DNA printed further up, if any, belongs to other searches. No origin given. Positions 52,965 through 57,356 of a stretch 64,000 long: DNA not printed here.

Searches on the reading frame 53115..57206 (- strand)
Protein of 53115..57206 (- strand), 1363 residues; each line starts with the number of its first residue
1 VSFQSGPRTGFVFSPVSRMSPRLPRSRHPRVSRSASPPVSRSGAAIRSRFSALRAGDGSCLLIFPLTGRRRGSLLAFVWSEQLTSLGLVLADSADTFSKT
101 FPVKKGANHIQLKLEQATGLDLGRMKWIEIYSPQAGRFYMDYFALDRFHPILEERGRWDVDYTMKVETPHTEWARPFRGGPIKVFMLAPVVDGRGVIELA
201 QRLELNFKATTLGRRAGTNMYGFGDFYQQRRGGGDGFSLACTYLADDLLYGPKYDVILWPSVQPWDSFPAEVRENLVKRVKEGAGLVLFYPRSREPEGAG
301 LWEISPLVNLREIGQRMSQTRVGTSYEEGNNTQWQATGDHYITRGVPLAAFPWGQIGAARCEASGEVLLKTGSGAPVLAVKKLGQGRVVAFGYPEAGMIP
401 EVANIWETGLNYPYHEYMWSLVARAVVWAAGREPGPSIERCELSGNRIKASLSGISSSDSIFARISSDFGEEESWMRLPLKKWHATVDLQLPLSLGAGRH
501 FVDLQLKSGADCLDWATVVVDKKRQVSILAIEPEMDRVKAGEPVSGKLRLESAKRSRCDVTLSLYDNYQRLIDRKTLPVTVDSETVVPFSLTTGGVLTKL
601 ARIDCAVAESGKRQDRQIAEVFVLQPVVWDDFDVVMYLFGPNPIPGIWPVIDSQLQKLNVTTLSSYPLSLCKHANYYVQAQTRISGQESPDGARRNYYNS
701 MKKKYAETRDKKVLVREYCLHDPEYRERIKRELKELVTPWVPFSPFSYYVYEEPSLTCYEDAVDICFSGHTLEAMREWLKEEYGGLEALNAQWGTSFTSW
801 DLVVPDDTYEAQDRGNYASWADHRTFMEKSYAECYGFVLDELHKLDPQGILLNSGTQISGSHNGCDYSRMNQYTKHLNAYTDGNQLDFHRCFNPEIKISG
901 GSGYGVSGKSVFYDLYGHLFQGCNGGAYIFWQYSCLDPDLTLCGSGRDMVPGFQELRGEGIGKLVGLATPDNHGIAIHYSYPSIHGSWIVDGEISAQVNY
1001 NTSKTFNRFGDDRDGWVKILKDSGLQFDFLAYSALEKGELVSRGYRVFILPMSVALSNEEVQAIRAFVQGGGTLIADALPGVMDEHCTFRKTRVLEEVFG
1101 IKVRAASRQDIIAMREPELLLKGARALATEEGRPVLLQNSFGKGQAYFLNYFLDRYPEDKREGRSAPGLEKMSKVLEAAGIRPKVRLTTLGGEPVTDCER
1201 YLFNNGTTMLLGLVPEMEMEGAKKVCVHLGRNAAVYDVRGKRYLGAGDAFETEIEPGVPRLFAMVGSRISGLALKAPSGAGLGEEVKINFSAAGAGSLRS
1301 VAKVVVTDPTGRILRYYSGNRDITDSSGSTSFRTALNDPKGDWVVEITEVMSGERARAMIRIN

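Call 9: search_protein_families(library=pfam, proteins=[window:53115-57206:-])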
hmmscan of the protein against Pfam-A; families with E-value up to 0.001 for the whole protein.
window:53115-57206:- (1363 aa): 4 families
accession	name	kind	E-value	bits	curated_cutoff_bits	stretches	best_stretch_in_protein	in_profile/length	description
PF08532.16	Glyco_hydro_42M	-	1.5e-10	41.3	25.8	1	1043-1105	56-121/207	Beta-galactosidase trimerisation domain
PF02449.21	Glyco_hydro_42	-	4.5e-09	36.6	21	1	690-873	73-253/376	Beta-galactosidase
PF24157.1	DUF7408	-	4.5e-08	33.7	27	1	253-395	37-156/174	Domain of unknown function (DUF7408)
PF01373.23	Glyco_hydro_14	-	0.00079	18.9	27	0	766-863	181-281/402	Glycosyl hydrolase family 14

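Call 29: find_encoding_contigs(protein=window:53115-57206:-, flank=3000, max_places=8)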
Protein window:53115-57206:- (1363 aa): no gene with exactly this product is on record in the collection.
